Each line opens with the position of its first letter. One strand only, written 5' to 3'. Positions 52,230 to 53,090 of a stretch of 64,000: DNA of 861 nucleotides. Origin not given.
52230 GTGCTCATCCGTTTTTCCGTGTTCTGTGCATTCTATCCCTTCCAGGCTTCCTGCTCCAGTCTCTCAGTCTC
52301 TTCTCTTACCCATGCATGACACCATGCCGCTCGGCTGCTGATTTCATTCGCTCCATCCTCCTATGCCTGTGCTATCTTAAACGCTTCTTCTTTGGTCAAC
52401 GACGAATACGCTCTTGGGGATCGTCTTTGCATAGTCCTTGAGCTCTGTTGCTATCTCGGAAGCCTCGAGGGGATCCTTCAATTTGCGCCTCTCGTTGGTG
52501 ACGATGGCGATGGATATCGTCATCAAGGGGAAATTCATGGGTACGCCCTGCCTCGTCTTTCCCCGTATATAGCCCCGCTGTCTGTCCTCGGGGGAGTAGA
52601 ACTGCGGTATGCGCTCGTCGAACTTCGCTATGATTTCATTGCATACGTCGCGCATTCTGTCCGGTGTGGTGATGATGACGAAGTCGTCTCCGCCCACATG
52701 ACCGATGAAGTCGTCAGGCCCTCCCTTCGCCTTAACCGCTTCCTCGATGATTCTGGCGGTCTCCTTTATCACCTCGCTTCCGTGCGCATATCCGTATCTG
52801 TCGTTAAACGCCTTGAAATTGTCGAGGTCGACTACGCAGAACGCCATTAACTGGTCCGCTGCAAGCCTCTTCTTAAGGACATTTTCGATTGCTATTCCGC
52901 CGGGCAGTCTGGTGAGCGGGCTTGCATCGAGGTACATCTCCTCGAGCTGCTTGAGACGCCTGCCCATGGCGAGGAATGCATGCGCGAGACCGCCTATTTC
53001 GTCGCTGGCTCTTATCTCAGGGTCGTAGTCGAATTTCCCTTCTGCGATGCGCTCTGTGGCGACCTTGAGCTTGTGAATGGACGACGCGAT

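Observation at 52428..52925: GGDEF domain with Ser at the guanine-specifying Asp position, a GGDDF motif and no I-site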

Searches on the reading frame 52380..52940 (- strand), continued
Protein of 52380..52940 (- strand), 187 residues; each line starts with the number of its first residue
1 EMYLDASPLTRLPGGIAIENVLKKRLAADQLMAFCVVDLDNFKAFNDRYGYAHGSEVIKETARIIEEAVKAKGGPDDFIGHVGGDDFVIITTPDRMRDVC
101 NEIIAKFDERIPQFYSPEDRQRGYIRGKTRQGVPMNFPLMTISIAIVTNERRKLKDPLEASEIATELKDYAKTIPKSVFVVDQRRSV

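Call 64: find_homologous_proteins(query=P0303, max_evalue=1e-30)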
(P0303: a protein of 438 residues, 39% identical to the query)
Query P0303 (438 aa): 3631 proteins with E <= 1e-30 among 8000 candidates; the best 120 are listed.
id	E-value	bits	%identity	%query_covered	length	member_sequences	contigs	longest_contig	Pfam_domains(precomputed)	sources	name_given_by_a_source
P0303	1.4e-284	961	100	100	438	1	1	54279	PF00672.31,PF00990.27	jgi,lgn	-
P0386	1.5e-208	711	72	100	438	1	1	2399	PF00672.31,PF00990.27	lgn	-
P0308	1.0e-206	705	71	100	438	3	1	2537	PF00672.31,PF00990.27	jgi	-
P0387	4.4e-206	703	72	100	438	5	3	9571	PF00672.31,PF00990.27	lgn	-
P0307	4.6e-205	699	71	100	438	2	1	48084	PF00672.31,PF00990.27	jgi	-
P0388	6.7e-205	699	72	100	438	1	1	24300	PF00672.31,PF00990.27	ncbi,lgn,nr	ncbi:MAG: sensor domain-containing diguanylate cyclase [Deltaproteobacteria bacterium]|nr:sensor dom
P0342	7.7e-205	699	71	100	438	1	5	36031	PF00672.31,PF00990.27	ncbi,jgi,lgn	jgi:GGDEF domain-containing protein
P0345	1.9e-204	697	71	100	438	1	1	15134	PF00672.31,PF00990.27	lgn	-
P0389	7.8e-204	695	71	100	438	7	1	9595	PF00672.31,PF00990.27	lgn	-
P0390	8.9e-204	695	72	100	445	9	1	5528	PF00672.31,PF00990.27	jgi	jgi:GGDEF domain-containing protein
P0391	3.3e-201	687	72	100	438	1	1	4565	PF00672.31,PF00990.27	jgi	-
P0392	8.7e-201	685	71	100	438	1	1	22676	PF00672.31,PF00990.27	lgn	-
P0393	1.3e-200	685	71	100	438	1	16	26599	PF00672.31,PF00990.27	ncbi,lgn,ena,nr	ncbi:MAG: diguanylate cyclase [Geobacteraceae bacterium]|nr:diguanylate cyclase [Geobacteraceae bact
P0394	6.2e-200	683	71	100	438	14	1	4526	PF00672.31,PF00990.27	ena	-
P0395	1.4e-199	681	71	100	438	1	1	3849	PF00672.31,PF00990.27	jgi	jgi:diguanylate cyclase (GGDEF)-like protein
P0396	5.5e-199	679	71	99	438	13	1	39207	PF00672.31,PF00990.27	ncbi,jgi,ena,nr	ncbi:MAG: diguanylate cyclase [Geobacteraceae bacterium]|nr:diguanylate cyclase [Geobacteraceae bact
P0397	8.2e-199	679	70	100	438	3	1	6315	PF00672.31,PF00990.27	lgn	-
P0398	1.6e-198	678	71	99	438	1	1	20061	PF00672.31,PF00990.27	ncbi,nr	ncbi:MAG: diguanylate cyclase [Geobacteraceae bacterium]|nr:diguanylate cyclase [Geobacteraceae bact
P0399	7.1e-198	676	71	100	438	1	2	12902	PF00672.31,PF00990.27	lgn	-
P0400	8.1e-198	676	70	100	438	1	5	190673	PF00672.31,PF00990.27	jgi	-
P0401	9.4e-198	675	70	100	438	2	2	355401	PF00672.31,PF00990.27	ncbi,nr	ncbi:MAG: sensor domain-containing diguanylate cyclase [Deltaproteobacteria bacterium]|nr:sensor dom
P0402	1.3e-197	675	70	100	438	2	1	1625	PF00672.31,PF00990.27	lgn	-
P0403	1.8e-197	674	70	100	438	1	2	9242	PF00672.31,PF00990.27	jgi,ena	-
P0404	2.0e-197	674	70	100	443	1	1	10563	PF00672.31,PF00990.27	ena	-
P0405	3.6e-197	673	70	100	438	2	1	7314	PF00672.31,PF00990.27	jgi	jgi:diguanylate cyclase (GGDEF)-like protein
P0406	5.8e-197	673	70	100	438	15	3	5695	PF00672.31,PF00990.27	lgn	-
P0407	2.0e-196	671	69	100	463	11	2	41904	PF00672.31,PF00990.27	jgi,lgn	-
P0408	3.1e-196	670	70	100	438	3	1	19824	PF00672.31,PF00990.27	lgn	-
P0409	9.6e-196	669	70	100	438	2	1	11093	PF00672.31,PF00990.27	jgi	jgi:diguanylate cyclase (GGDEF)-like protein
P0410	4.6e-195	666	69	100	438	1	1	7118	PF00672.31,PF00990.27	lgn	-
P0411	5.2e-195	666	69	100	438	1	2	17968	PF00672.31,PF00990.27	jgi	jgi:diguanylate cyclase (GGDEF)-like protein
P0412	6.2e-195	666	69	100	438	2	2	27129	PF00672.31,PF00990.27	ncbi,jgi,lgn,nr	ncbi:MAG: HAMP domain-containing protein [Geobacter sp.]|nr:MAG: HAMP domain-containing protein [Geo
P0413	4.3e-194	663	70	100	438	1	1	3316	PF00672.31,PF00990.27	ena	-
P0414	3.7e-193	660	69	100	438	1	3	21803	PF00672.31,PF00990.27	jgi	-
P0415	8.5e-193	659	69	100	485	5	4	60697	PF00672.31,PF00990.27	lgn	-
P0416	1.6e-192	658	70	100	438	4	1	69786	PF00672.31,PF00990.27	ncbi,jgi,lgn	jgi:diguanylate cyclase (GGDEF)-like protein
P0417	1.6e-192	658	69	100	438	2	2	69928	PF00672.31,PF00990.27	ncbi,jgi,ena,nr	ncbi:MAG TPA: HAMP domain-containing protein [Geobacteraceae bacterium]|nr:HAMP domain-containing pr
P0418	2.0e-192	658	70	97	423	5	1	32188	PF00672.31,PF00990.27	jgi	jgi:diguanylate cyclase (GGDEF)-like protein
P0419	1.5e-189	648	69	100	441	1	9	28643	PF00672.31,PF00990.27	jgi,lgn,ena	-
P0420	1.4e-181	622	66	100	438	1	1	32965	PF00672.31,PF00990.27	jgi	jgi:diguanylate cyclase (GGDEF)-like protein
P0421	2.1e-180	618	65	100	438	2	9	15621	PF00672.31,PF00990.27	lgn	-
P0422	2.1e-180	618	65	100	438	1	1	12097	PF00672.31,PF00990.27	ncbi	-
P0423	2.7e-169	582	59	100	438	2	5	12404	PF00672.31,PF00990.27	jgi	jgi:diguanylate cyclase (GGDEF)-like protein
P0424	1.6e-167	576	59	98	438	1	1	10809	PF00672.31,PF00990.27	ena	-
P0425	1.4e-166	573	58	98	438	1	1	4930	PF00672.31,PF00990.27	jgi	-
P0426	1.7e-166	572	58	100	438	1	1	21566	PF00672.31,PF00990.27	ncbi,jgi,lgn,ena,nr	ncbi:MAG TPA: diguanylate cyclase [Geobacteraceae bacterium]|nr:diguanylate cyclase [Geobacteraceae 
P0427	5.1e-166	571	58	100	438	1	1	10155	PF00672.31,PF00990.27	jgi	jgi:diguanylate cyclase (GGDEF)-like protein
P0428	5.2e-166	571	58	98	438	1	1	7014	PF00672.31,PF00990.27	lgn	-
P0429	1.6e-165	569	58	100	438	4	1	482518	PF00672.31,PF00990.27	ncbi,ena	-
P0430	1.9e-165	569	58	100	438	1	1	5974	PF00672.31,PF00990.27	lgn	-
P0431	8.8e-165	567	59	98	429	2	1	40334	PF00672.31,PF00990.27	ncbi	-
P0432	1.2e-164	566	59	98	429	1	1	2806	PF00672.31,PF00990.27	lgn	-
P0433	1.3e-164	566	58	100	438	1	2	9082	PF00672.31,PF00990.27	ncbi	-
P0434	5.5e-164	564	58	100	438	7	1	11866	PF00672.31,PF00990.27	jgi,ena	-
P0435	1.4e-163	563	60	99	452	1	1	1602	PF00672.31,PF00990.27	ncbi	-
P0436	1.4e-163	563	57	100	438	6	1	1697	PF00672.31,PF00990.27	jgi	jgi:diguanylate cyclase (GGDEF)-like protein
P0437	1.7e-163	563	58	100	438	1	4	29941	PF00672.31,PF00990.27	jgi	jgi:diguanylate cyclase (GGDEF)-like protein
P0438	6.9e-162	557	58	99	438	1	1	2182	PF00672.31,PF00990.27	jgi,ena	jgi:diguanylate cyclase (GGDEF)-like protein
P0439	9.0e-162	557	58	100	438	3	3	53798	PF00672.31,PF00990.27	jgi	jgi:diguanylate cyclase (GGDEF)-like protein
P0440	2.5e-161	555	58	100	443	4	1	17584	PF00672.31,PF00990.27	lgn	-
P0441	1.5e-160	553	58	98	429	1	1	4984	PF00672.31,PF00990.27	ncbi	-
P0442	3.8e-160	551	57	98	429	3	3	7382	PF00672.31,PF00990.27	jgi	jgi:diguanylate cyclase (GGDEF)-like protein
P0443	2.2e-159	549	59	100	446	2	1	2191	PF00672.31,PF00990.27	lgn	-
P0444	7.4e-159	547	56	100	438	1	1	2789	PF00672.31,PF00990.27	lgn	-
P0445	1.3e-158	546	58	100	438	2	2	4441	PF00672.31,PF00990.27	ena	-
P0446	3.4e-158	545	58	100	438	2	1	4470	PF00672.31,PF00990.27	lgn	-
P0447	3.9e-158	545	56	100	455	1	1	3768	PF00672.31,PF00990.27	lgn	-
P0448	1.7e-157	543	58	99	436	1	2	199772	PF00672.31,PF00990.27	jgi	-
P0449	1.0e-156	540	57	98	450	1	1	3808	PF00672.31,PF00990.27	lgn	-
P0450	1.4e-156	540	58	100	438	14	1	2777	PF00672.31,PF00990.27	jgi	-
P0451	4.4e-155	535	58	93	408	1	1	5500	PF00672.31,PF00990.27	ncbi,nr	ncbi:MAG TPA: diguanylate cyclase, partial [Geobacteraceae bacterium]|nr:diguanylate cyclase [Geobac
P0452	5.0e-155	535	57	99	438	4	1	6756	PF00672.31,PF00990.27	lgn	-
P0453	5.8e-154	531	56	100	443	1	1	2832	PF00672.31,PF00990.27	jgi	jgi:diguanylate cyclase (GGDEF)-like protein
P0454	6.1e-154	531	57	98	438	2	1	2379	PF00672.31,PF00990.27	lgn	-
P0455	2.2e-153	529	57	98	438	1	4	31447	PF00672.31,PF00990.27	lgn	-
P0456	7.8e-153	527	55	100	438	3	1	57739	PF00672.31,PF00990.27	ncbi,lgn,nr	ncbi:MAG: diguanylate cyclase [Geobacteraceae bacterium]|nr:diguanylate cyclase [Geobacteraceae bact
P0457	1.9e-152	526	56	98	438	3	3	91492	PF00672.31,PF00990.27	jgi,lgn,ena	-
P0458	2.1e-152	526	56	98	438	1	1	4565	PF00672.31,PF00990.27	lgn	-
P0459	6.2e-151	521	56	98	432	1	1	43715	PF00672.31,PF00990.27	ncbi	ncbi:MAG TPA: diguanylate cyclase [Geobacteraceae bacterium]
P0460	6.4e-151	521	56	98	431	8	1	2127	PF00672.31,PF00990.27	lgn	-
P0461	1.4e-150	520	56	98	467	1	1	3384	PF00672.31,PF00990.27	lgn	-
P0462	3.7e-150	519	55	100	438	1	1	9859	PF00672.31,PF00990.27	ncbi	-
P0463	5.2e-150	518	55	99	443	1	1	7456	PF00672.31,PF00990.27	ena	-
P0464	1.1e-149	517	56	98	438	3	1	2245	PF00672.31,PF00990.27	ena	-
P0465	1.7e-149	516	53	100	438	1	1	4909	PF00672.31,PF00990.27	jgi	jgi:diguanylate cyclase (GGDEF)-like protein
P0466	3.9e-149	515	53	100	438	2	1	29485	PF00672.31,PF12729.14,PF00990.27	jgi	jgi:GGDEF domain-containing protein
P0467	1.5e-148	513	56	98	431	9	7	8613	PF00672.31,PF00990.27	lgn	-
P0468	2.2e-148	513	54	100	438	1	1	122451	PF00672.31,PF00990.27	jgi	jgi:GGDEF domain-containing protein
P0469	2.5e-148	513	54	100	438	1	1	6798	PF00672.31,PF00990.27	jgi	jgi:diguanylate cyclase (GGDEF)-like protein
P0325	3.0e-148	512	56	98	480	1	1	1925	PF00672.31,PF12729.14,PF00990.27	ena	-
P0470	3.6e-148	512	53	100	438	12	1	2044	PF00672.31,PF12729.14,PF00990.27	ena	-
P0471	3.6e-148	512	55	98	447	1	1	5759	PF00672.31,PF00990.27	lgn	-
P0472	4.5e-148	512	53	98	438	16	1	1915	PF00672.31,PF00990.27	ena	-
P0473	4.9e-148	512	53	100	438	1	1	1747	PF00672.31,PF00990.27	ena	-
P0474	9.5e-148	511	54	98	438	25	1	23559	PF00672.31,PF00990.27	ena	-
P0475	9.6e-148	511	56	99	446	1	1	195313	PF00672.31,PF00990.27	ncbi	-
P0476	1.7e-147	510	54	98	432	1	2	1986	PF00672.31,PF00990.27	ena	-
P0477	1.8e-147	510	54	100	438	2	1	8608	PF00672.31,PF00990.27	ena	-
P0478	2.1e-147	510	53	99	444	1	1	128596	PF00672.31,PF00990.27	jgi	jgi:diguanylate cyclase (GGDEF)-like protein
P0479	3.2e-147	509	53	100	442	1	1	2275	PF00672.31,PF00990.27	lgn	-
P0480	3.7e-147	509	53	98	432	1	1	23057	PF00672.31,PF00990.27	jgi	jgi:diguanylate cyclase (GGDEF)-like protein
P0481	3.8e-147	509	54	98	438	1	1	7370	PF00672.31,PF00990.27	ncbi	-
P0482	4.3e-147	509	55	99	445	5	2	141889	PF00672.31,PF00990.27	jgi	-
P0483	4.4e-147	508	53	99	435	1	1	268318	PF00672.31,PF00990.27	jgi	jgi:diguanylate cyclase (GGDEF)-like protein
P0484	5.2e-147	508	54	98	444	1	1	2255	PF00672.31,PF00990.27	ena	-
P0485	6.7e-147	508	53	100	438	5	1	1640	PF00672.31,PF00990.27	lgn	-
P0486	7.2e-147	508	54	98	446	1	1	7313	PF00672.31,PF00990.27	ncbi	ncbi:MAG TPA: HAMP domain-containing protein [Geobacteraceae bacterium]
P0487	7.7e-147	508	55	98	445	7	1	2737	PF00672.31,PF00990.27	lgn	-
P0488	7.9e-147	508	52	100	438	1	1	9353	PF00672.31,PF00990.27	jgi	jgi:diguanylate cyclase (GGDEF)-like protein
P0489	7.9e-147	508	54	99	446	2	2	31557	PF00672.31,PF00990.27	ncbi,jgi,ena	-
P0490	8.1e-147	508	55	98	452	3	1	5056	PF00672.31,PF00990.27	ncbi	-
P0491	8.3e-147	508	55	98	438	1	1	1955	PF00672.31,PF00990.27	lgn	-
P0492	1.1e-146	507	55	100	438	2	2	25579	PF00672.31,PF00990.27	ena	-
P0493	1.2e-146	507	55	100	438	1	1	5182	PF00672.31,PF00990.27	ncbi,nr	ncbi:MAG TPA: diguanylate cyclase [Geobacteraceae bacterium]|nr:diguanylate cyclase [Geobacteraceae 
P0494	1.3e-146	507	54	98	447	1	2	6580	PF00672.31,PF00990.27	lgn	-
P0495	1.7e-146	507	54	100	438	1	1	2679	PF00672.31,PF00990.27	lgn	-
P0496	1.8e-146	506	52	100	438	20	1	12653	PF00672.31,PF00990.27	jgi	jgi:diguanylate cyclase (GGDEF)-like protein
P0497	1.9e-146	506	53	98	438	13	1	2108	PF00672.31,PF00990.27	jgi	jgi:GGDEF domain-containing protein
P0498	1.9e-146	506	52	100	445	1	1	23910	PF00672.31,PF00990.27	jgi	jgi:diguanylate cyclase (GGDEF)-like protein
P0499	2.1e-146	506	54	100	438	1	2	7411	PF00672.31,PF00990.27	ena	-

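Call 67: find_encoding_contigs(protein=P0429, flank=5000, max_places=2)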
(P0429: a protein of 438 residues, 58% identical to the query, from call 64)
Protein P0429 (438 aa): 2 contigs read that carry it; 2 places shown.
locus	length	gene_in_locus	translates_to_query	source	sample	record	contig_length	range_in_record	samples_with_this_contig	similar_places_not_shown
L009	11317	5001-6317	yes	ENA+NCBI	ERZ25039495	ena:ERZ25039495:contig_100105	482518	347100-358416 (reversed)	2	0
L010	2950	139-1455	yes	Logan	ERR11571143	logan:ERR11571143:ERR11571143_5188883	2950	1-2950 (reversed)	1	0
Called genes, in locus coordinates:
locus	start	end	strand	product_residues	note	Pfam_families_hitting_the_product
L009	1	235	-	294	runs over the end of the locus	PF02401:LYTB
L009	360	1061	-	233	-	PF02224:Cytidylate_kin, PF13189:Cytidylate_kin2, PF13238:AAA_18 (weak)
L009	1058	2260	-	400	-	PF00275:EPSP_synthase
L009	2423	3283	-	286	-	PF03446:NAD_binding_2, PF03807:F420_oxidored (weak), PF02153:PDH_N, PF20463:PDH_C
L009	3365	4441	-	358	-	PF01817:CM_2, PF00800:PDT, PF01842:ACT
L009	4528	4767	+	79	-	-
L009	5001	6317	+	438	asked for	PF00672:HAMP, PF00990:GGDEF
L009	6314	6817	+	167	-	-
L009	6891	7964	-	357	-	PF01594:AI-2E_transport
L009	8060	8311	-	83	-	PF17209:Hfq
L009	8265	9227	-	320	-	PF01745:IPT, PF01715:IPPT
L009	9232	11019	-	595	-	PF02518:HATPase_c, PF13589:HATPase_c_3, PF01119:DNA_mis_repair, PF08676:MutL_C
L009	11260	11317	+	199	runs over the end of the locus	-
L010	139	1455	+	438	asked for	PF00672:HAMP, PF00990:GGDEF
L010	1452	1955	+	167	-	-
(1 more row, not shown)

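Call 68: find_encoding_contigs(protein=P0426, flank=5000, max_places=2)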
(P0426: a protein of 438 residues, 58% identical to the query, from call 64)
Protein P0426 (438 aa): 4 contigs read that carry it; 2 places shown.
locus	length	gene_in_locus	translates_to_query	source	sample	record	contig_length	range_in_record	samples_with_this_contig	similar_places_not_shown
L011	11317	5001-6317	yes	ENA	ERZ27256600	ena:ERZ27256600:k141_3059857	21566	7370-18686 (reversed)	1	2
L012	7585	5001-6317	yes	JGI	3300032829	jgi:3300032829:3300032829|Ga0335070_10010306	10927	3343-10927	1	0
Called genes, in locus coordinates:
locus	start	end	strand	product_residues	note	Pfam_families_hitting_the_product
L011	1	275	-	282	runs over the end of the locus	PF02401:LYTB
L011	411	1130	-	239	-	PF02224:Cytidylate_kin, PF13189:Cytidylate_kin2, PF13238:AAA_18 (faint)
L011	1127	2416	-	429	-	PF00275:EPSP_synthase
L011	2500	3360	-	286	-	PF03446:NAD_binding_2 (weak), PF03807:F420_oxidored (weak), PF02153:PDH_N, PF20463:PDH_C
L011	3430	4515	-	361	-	PF01817:CM_2, PF00800:PDT, PF01842:ACT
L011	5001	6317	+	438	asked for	PF00672:HAMP, PF00990:GGDEF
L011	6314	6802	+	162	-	-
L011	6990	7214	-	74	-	PF17209:Hfq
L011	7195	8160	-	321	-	PF01745:IPT (weak), PF01715:IPPT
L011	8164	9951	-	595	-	PF02518:HATPase_c (weak), PF13589:HATPase_c_3, PF01119:DNA_mis_repair, PF08676:MutL_C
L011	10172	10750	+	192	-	-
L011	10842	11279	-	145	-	PF03682:UPF0158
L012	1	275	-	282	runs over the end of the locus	PF02401:LYTB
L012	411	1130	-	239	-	PF02224:Cytidylate_kin, PF13189:Cytidylate_kin2, PF13238:AAA_18 (faint)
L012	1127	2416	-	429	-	PF00275:EPSP_synthase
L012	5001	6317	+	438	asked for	PF00672:HAMP, PF00990:GGDEF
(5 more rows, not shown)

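Call 80: search_solved_structures(query=A1, max_evalue=0.00001, show_alignments=5)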
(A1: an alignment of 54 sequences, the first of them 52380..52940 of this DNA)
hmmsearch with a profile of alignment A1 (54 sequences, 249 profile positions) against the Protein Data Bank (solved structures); distinct sequences matched with E-value up to 0.00001: 39.
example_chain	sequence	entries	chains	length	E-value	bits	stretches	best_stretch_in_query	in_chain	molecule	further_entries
3ign_A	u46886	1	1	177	1.1e-10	44.6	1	87-169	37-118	Diguanylate cyclase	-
6eib_A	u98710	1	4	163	2.4e-10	43.6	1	88-168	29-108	Sensory box/GGDEF family protein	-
5euh_A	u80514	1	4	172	3.3e-10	43.1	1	86-164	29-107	Putative GGDEF domain membrane protein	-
8qj3_A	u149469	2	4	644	1.3e-09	41.1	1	67-161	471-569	Ammonium transporter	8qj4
8qpf_A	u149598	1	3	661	1.3e-09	41.1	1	67-161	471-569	Ammonium transporter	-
6ttr_A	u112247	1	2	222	1.7e-09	40.8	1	44-158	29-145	GGDEF diguanylate cyclase DgcB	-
3tvk_A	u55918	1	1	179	2.6e-09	40.2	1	64-162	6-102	Diguanylate cyclase DgcZ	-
8c05_A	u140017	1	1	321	2.7e-09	40.1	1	48-149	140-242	Sensor domain-containing diguanylate cyclase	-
4h54_A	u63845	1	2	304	4.4e-09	39.4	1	61-162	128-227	Diguanylate cyclase YdeH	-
7a7e_A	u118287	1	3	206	5.9e-09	39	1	64-164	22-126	Diguanylate cyclase TpbB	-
6tts_A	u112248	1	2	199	8.6e-09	38.4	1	65-159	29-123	GGDEF diguanylate cyclase DgcB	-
6zxm_A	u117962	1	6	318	1e-08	38.2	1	76-165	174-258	Putative GGDEF/response regulator receiver domain protein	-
4iob_A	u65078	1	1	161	2.3e-08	37.1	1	68-164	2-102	Diguanylate cyclase TpbB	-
4urs_A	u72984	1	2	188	3.6e-08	36.4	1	53-167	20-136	DIGUANYLATE CYCLASE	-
6hbz_A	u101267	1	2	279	4.2e-08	36.2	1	87-153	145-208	GGDEF domain protein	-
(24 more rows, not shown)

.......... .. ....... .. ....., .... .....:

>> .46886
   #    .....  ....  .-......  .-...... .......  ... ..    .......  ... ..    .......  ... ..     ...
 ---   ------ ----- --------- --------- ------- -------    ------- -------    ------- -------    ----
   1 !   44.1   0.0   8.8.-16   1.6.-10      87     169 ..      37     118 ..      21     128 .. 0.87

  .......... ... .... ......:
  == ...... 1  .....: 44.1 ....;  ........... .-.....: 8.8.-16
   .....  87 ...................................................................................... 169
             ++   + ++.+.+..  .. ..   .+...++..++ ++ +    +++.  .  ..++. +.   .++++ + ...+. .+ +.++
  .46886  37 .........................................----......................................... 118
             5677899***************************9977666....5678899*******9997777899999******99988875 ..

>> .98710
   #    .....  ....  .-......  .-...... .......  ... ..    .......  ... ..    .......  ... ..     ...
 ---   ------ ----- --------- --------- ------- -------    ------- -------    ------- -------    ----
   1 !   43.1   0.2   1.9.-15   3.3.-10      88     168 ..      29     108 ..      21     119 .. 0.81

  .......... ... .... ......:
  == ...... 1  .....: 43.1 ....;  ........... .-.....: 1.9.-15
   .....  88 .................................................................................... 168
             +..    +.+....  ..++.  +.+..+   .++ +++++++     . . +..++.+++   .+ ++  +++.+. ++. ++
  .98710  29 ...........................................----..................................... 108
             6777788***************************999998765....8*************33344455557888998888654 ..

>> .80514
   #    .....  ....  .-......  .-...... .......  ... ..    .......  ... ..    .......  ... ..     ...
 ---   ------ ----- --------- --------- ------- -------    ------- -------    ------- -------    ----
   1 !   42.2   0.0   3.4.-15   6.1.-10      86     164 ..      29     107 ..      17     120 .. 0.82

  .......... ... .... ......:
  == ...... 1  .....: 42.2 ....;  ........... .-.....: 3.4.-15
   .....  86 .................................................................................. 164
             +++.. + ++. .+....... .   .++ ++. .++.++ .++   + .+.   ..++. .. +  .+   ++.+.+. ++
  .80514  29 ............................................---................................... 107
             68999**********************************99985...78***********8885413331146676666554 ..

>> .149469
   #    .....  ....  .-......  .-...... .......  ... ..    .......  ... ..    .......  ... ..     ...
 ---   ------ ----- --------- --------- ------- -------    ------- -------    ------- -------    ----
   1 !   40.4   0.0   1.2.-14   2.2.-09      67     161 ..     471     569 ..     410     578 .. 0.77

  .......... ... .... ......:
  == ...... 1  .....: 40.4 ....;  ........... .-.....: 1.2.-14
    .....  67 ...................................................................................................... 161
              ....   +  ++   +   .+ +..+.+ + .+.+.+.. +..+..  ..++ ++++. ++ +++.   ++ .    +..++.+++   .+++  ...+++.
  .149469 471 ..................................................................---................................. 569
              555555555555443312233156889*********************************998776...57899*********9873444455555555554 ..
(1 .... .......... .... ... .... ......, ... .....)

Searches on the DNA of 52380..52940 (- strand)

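Call 77: search_rna_families(sources=[L001, L002, L004, L005, L007, L008, L009, L011], threshold=gathering)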
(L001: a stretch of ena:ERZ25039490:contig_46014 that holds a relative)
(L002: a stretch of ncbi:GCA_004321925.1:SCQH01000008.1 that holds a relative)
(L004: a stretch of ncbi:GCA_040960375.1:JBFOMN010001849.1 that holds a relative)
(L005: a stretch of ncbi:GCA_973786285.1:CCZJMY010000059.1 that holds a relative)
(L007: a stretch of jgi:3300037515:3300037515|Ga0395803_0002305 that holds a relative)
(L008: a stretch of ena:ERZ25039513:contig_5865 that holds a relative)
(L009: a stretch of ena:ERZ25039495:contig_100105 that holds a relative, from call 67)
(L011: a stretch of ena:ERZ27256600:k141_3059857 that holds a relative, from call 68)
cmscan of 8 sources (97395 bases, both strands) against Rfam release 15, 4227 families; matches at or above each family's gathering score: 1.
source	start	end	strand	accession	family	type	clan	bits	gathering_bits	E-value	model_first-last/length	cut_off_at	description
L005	9325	9399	+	RF00005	tRNA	Gene; tRNA;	CL00001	56.7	29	2.1e-09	1-71/71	no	tRNA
